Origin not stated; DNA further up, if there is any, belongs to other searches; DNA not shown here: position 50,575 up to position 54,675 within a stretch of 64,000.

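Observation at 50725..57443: Green-bacterial-type bchI-bchD-bchH Mg-chelatase operon in an oxygenic cyanobacterium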

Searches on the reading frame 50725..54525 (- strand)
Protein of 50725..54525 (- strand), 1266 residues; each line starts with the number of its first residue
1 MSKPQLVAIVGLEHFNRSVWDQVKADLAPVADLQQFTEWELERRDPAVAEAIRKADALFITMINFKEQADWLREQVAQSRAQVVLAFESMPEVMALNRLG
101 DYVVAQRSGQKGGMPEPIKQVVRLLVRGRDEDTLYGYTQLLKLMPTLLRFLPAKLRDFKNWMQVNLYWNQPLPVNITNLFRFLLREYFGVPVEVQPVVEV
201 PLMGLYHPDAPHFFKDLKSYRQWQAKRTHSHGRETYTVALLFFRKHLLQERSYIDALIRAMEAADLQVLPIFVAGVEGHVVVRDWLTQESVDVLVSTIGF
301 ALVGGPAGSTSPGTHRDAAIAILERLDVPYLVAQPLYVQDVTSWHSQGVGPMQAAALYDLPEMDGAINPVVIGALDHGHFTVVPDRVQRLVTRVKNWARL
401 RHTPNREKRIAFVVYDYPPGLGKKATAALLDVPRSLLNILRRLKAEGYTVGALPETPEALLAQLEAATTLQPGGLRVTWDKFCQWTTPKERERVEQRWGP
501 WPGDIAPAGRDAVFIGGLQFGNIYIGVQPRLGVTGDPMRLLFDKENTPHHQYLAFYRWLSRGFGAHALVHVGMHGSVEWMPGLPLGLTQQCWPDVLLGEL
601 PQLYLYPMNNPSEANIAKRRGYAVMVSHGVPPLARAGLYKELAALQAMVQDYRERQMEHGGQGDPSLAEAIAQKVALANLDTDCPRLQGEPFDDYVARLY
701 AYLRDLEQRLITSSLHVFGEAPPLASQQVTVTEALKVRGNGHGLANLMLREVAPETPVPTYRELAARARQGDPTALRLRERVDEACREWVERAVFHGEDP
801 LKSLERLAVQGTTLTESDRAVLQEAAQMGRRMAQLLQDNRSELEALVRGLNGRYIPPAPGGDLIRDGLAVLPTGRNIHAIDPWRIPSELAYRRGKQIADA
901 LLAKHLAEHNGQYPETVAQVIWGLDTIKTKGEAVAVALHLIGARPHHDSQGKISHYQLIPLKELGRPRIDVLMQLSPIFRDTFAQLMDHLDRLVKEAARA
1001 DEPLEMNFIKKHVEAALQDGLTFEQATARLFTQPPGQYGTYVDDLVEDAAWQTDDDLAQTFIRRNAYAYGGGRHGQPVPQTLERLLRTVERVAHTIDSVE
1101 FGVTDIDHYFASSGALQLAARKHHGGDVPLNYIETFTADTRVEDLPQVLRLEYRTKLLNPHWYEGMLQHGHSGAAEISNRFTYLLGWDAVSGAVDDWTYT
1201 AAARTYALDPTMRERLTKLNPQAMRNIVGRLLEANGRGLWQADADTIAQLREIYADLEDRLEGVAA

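Call 3: search_protein_families(library=ncbifam, proteins=[window:50725-54525:-])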
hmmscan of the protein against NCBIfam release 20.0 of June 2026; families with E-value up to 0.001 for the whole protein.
window:50725-54525:- (1266 aa): 9 families
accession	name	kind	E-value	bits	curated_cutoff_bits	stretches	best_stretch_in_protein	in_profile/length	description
TIGR02025.1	BchH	equivalog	0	1561.9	829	1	6-1264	3-1271/1271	magnesium chelatase subunit H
NF009140.0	PRK12493.1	equivalog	0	1104.9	1300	1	47-1265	66-1310/1313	magnesium chelatase subunit H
NF009942.0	PRK13405.1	equivalog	5.5e-273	908.7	1166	2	34-733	47-762/1245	magnesium chelatase subunit H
NF004646.0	PRK05989.2-4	equivalog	1.6e-211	705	1468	1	168-1264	107-1243/1277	cobaltochelatase subunit CobN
TIGR02257.1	cobalto_cobN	equivalog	1e-191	639.7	822.05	1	216-1256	173-1223/1226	cobaltochelatase subunit CobN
NF004644.0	PRK05989.2-2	equivalog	1.8e-169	566.1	1248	1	167-1260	125-1191/1289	cobaltochelatase subunit CobN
NF004643.0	PRK05989.2-1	equivalog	8.9e-158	527.2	1926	1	175-1262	105-1158/1184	cobaltochelatase subunit CobN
NF008973.0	PRK12321.1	equivalog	2.8e-152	508.9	1235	2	833-1250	690-1097/1105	cobaltochelatase subunit CobN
NF004645.0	PRK05989.2-3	equivalog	1e-127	427.4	1619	2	825-1255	977-1431/1597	cobaltochelatase subunit CobN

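Call 8: search_solved_structures(query=window:50725-54525:-, max_evalue=1e-10)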
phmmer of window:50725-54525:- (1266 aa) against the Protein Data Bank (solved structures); distinct sequences matched with E-value up to 1e-10: 10.
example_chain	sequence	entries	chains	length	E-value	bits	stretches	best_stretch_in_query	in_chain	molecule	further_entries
4zhj_A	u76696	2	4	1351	2.3e-229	767.5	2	838-1264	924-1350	Mg-chelatase subunit ChlH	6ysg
6yt0_B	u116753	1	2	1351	5.9e-229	766.1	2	838-1264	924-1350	Mg-chelatase subunit ChlH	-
6ytj_AAA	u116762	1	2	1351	8e-229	765.7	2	838-1264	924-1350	Mg-chelatase subunit ChlH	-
6ytn_AAA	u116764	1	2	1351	3.2e-228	763.7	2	838-1264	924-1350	Mg-chelatase subunit ChlH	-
7c6o_A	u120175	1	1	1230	3.8e-145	488.5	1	227-1262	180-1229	Cobalamin biosynthesis protein CobN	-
9uk9_A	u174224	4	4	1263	7.1e-122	411.4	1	239-1245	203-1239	Cobaltochelatase subunit CobN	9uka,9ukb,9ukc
6ys9_A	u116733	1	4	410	1.7e-111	377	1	870-1264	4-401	Magnesium-protoporphyrin methyltransferase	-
9d26_A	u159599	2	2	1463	3.3e-104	352.9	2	827-1257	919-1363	HmuS heme dechelatase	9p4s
5ewu_A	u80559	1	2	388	1.4e-88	301.1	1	885-1264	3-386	Magnesium-chelatase subunit ChlH, chloroplastic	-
9fpc_A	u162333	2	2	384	1.6e-50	175.1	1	884-1244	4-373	Cobn protein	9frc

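Call 10: find_homologous_proteins(query=window:50725-54525:-, max_evalue=1e-50)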
Query window:50725-54525:- (1266 aa): 1375 proteins with E <= 1e-50 among 8000 candidates; the best 120 are listed.
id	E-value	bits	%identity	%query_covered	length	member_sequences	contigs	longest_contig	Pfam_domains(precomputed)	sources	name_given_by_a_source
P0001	0.0e+0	2915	100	100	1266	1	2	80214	PF11965.14,PF02514.22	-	-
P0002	0.0e+0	2549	87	100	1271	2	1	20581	PF11965.14,PF02514.22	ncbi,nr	ncbi:MAG: magnesium chelatase subunit H [Gloeomargarita sp. SKYB31]|nr:magnesium chelatase subunit H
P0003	0.0e+0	2415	81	100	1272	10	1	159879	PF11965.14,PF02514.22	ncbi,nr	ncbi:MAG: magnesium chelatase subunit H [Anaerolineae bacterium]|nr:magnesium chelatase subunit H [A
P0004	0.0e+0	2403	83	100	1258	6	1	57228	PF11965.14,PF02514.22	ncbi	ncbi:MAG: magnesium chelatase subunit H [Gloeomargarita sp. HHBFW_bins_205]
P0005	0.0e+0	2286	77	100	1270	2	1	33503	PF11965.14,PF02514.22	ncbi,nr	ncbi:MAG: magnesium chelatase subunit H [Thermoflexales bacterium]|nr:magnesium chelatase subunit H 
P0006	0.0e+0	2223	75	100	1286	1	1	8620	PF11965.14,PF02514.22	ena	-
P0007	0.0e+0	2219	75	100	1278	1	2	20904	PF11965.14,PF02514.22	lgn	-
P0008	0.0e+0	2214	75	100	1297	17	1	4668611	PF11965.14,PF02514.22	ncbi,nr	ncbi:MAG: magnesium chelatase subunit H [Candidatus Roseilinea sp.]|nr:MAG: magnesium chelatase subu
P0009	0.0e+0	2209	74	100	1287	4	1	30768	PF11965.14,PF02514.22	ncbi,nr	ncbi:MAG: magnesium chelatase subunit H [Anaerolineae bacterium]|nr:magnesium chelatase subunit H [A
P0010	0.0e+0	2205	74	100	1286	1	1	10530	PF11965.14,PF02514.22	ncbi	-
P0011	0.0e+0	2205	75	100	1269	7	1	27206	PF11965.14,PF02514.22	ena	-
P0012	0.0e+0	2202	75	100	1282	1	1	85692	PF11965.14,PF02514.22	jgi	jgi:magnesium chelatase subunit H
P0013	0.0e+0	2198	74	100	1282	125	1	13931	PF11965.14,PF02514.22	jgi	-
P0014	0.0e+0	2169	73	100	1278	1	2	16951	PF11965.14,PF02514.22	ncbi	-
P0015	0.0e+0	2124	72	100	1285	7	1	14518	PF11965.14,PF02514.22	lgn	-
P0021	0.0e+0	2017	67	100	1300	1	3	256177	PF11965.14,PF02514.22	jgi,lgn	jgi:magnesium chelatase subunit H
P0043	0.0e+0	1781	60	100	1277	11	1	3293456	PF11965.14,PF02514.22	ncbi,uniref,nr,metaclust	ncbi:magnesium chelatase, H subunit [Chloroherpeton thalassium ATCC 35110]|uniref:magnesium chelatas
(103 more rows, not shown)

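Call 27: find_encoding_contigs(protein=P0003, flank=10000, max_places=2)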
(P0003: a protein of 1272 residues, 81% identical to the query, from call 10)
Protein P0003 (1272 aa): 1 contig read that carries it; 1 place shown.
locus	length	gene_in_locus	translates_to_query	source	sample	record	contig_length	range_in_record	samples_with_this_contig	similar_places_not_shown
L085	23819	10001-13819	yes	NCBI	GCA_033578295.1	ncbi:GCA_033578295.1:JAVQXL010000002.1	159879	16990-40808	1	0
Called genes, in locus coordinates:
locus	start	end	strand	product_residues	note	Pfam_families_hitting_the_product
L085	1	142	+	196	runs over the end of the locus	-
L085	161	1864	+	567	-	PF09378:HAS-barrel (faint), PF01935:DUF87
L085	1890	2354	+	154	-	PF20791:Acyl-ACP_TE_C, PF13279:4HBT_2, PF03061:4HBT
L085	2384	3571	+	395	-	PF00988:CPSase_sm_chain, PF07722:Peptidase_C26 (faint), PF00117:GATase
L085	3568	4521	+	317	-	PF00892:EamA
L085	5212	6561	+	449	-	PF07690:MFS_1, PF13347:MFS_2, PF03209:PUCC, PF07690:MFS_1 (weak)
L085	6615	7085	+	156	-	PF07284:BCHF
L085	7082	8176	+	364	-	PF07728:AAA_5 (faint), PF01078:Mg_chelatase (weak), PF17863:AAA_lid_2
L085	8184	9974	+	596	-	PF00493:MCM (weak), PF07728:AAA_5, PF01078:Mg_chelatase, PF17863:AAA_lid_2, PF26791:AAPxQ, PF00092:VWA, PF13519:VWA_2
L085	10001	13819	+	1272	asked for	PF11965:DUF3479, PF02514:CobN-Mg_chel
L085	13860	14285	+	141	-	PF19545:DUF6069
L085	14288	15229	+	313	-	PF08240:ADH_N, PF01262:AlaDh_PNT_C (weak), PF00107:ADH_zinc_N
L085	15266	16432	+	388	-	PF00142:Fer4_NifH, PF01656:CbiA, PF10609:ParA (faint), PF13614:AAA_31 (faint), PF13500:AAA_26 (faint)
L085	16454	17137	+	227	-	-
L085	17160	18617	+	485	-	PF00148:Oxidored_nitro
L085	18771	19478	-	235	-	PF13085:Fer2_3, PF13237:Fer4_10, PF13183:Fer4_8, PF13534:Fer4_17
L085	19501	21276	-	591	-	PF00890:FAD_binding_2, PF01266:DAO, PF03486:HI0933_like (faint), PF02910:Succ_DH_flav_C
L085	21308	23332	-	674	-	-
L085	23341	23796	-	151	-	PF01127:Sdh_cyt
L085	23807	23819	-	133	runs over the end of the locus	PF01127:Sdh_cyt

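Call 28: find_encoding_contigs(protein=P0008, flank=10000, max_places=2)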
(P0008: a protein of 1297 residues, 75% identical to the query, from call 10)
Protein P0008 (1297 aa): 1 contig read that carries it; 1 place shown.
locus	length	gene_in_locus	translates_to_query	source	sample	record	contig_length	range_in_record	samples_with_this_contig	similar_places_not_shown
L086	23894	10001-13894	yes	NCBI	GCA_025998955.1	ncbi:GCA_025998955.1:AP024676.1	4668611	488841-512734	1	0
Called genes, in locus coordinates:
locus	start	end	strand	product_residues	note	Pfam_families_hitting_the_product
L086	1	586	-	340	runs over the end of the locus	PF00356:LacI, PF00532:Peripla_BP_1, PF13407:Peripla_BP_4, PF13377:Peripla_BP_3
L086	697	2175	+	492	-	PF00370:FGGY_N, PF02782:FGGY_C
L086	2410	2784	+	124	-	-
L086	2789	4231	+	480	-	PF07690:MFS_1, PF03209:PUCC, PF07690:MFS_1 (weak)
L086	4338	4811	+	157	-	PF07284:BCHF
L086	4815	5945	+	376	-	PF13191:AAA_16 (weak), PF07728:AAA_5 (faint), PF01078:Mg_chelatase (weak), PF17863:AAA_lid_2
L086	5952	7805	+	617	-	PF07728:AAA_5, PF01078:Mg_chelatase (weak), PF17863:AAA_lid_2, PF26791:AAPxQ (weak), PF00092:VWA, PF13519:VWA_2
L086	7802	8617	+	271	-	PF01209:Ubie_methyltran, PF13649:Methyltransf_25, PF13847:Methyltransf_31, PF08241:Methyltransf_11, PF08242:Methyltransf_12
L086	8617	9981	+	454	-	PF07690:MFS_1, PF03209:PUCC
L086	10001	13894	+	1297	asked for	PF11965:DUF3479, PF02514:CobN-Mg_chel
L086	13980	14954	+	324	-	PF08240:ADH_N, PF00107:ADH_zinc_N (weak)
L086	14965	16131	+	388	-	PF00142:Fer4_NifH, PF01656:CbiA, PF10609:ParA (faint), PF13614:AAA_31 (faint)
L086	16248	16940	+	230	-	-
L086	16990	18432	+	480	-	PF00148:Oxidored_nitro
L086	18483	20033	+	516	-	PF00148:Oxidored_nitro, PF08369:PCP_red (weak)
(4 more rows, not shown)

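Call 30: find_encoding_contigs(protein=P0002, flank=10000, max_places=2)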
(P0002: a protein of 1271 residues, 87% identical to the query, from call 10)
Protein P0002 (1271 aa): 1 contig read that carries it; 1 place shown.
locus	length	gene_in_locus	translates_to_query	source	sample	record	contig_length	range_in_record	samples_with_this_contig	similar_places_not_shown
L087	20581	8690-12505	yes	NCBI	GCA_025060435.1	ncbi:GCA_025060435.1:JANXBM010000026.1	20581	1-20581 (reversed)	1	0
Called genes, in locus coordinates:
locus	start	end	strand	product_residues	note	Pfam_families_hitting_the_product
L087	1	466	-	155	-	?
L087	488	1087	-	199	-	-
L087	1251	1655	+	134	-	PF10184:DUF2358, PF12680:SnoaL_2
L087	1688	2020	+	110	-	PF00085:Thioredoxin, PF13098:Thioredoxin_2, PF13905:Thioredoxin_8 (faint)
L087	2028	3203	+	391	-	PF00155:Aminotran_1_2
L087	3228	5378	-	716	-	PF13089:PP_kinase_N, PF02503:PP_kinase, PF17941:PP_kinase_C_1, PF13091:PLDc_2 (weak), PF13090:PP_kinase_C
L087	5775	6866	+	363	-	PF13401:AAA_22 (faint), PF07728:AAA_5 (faint), PF01078:Mg_chelatase (weak), PF17863:AAA_lid_2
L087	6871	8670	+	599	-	PF00493:MCM (weak), PF07728:AAA_5, PF01078:Mg_chelatase, PF17863:AAA_lid_2, PF26791:AAPxQ, PF00092:VWA, PF13519:VWA_2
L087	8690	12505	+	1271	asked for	PF11965:DUF3479, PF02514:CobN-Mg_chel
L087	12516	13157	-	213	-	PF00677:Lum_binding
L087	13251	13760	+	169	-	PF02577:BFN_dom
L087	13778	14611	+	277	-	PF00528:BPD_transp_1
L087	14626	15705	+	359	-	PF01547:SBP_bac_1, PF13531:SBP_bac_11, PF13416:SBP_bac_8, PF13343:SBP_bac_6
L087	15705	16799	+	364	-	PF00005:ABC_tran, PF13304:AAA_21 (faint), PF08402:TOBE_2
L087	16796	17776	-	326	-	PF02685:Glucokinase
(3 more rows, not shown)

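Call 31: find_encoding_contigs(protein=P0004, flank=10000, max_places=2)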
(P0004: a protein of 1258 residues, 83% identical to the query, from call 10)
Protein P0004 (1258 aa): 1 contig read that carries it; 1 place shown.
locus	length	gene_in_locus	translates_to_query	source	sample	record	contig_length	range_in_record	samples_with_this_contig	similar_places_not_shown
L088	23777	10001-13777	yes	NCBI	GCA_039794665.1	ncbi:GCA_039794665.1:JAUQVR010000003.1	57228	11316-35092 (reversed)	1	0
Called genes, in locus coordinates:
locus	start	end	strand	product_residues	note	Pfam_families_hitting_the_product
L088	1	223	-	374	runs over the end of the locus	PF00140:Sigma70_r1_2, PF04542:Sigma70_r2, PF04539:Sigma70_r3, PF04545:Sigma70_r4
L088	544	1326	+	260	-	PF00459:Inositol_P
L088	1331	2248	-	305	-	-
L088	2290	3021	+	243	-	PF20582:UPF0758_N, PF00633:HHH (faint), PF04002:RadC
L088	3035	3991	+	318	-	-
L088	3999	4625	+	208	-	PF00117:GATase, PF07685:GATase_3 (weak)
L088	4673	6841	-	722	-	PF13089:PP_kinase_N, PF02503:PP_kinase, PF17941:PP_kinase_C_1, PF13091:PLDc_2 (faint), PF13090:PP_kinase_C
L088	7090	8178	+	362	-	PF07728:AAA_5 (faint), PF13401:AAA_22 (faint), PF01078:Mg_chelatase (weak), PF17863:AAA_lid_2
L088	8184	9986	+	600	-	PF00493:MCM (weak), PF07728:AAA_5, PF01078:Mg_chelatase (weak), PF17863:AAA_lid_2, PF26791:AAPxQ, PF13519:VWA_2, PF00092:VWA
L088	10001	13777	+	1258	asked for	PF11965:DUF3479, PF02514:CobN-Mg_chel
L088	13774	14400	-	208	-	PF00677:Lum_binding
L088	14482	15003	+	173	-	PF02577:BFN_dom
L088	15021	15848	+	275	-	PF00528:BPD_transp_1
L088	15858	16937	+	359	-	PF01547:SBP_bac_1, PF13531:SBP_bac_11, PF13416:SBP_bac_8, PF13343:SBP_bac_6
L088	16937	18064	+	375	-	PF00005:ABC_tran, PF13304:AAA_21 (faint), PF08402:TOBE_2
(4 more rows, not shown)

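Call 39: search_protein_representatives(protein=window:50728-54327:-)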
Query: 1200 residues. Proteins with E-value up to 0.001 (for the whole library): 7558; up to 1e-10: 4029; up to 1e-30: 1486. The best 150 are listed.
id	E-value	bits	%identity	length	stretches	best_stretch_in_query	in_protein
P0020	0.0e+00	1913.6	69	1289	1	1-1200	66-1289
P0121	0.0e+00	1276.9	55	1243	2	2-691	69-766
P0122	0.0e+00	1097.4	57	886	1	315-1199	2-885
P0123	0.0e+00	1023.3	42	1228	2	1-699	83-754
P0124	5.1e-278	941.8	41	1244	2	3-687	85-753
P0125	5.3e-266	902.0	46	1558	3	770-1198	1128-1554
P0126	1.2e-248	844.4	42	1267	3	224-657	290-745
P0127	1.4e-230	784.7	45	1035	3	225-654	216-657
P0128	2.6e-228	777.1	40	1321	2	608-1198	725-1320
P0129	6.0e-228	775.9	45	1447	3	757-1199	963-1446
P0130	2.1e-227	774.2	45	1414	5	756-1199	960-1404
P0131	5.5e-227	772.7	45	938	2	247-657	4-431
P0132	4.8e-222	756.4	42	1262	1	6-1198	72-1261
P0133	5.2e-219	746.3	38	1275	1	13-1199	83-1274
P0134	8.7e-213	725.7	39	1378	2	13-664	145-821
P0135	1.0e-210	718.8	39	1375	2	748-1198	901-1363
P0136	6.9e-208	709.5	40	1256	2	773-1199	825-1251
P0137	2.5e-205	701.0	37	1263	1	18-1198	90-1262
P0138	3.0e-203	694.1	37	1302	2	771-1197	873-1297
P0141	1.2e-198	678.8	45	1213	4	747-981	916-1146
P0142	5.8e-197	673.3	45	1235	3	127-605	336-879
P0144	2.5e-190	651.3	41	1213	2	772-1199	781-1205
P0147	3.7e-187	640.8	36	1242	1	51-1198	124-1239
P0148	1.4e-185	635.6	39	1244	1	2-1179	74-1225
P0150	2.4e-182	624.9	40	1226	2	770-1199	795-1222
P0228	1.5e-142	493.1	33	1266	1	119-1196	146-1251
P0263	2.3e-135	469.3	32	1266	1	124-1196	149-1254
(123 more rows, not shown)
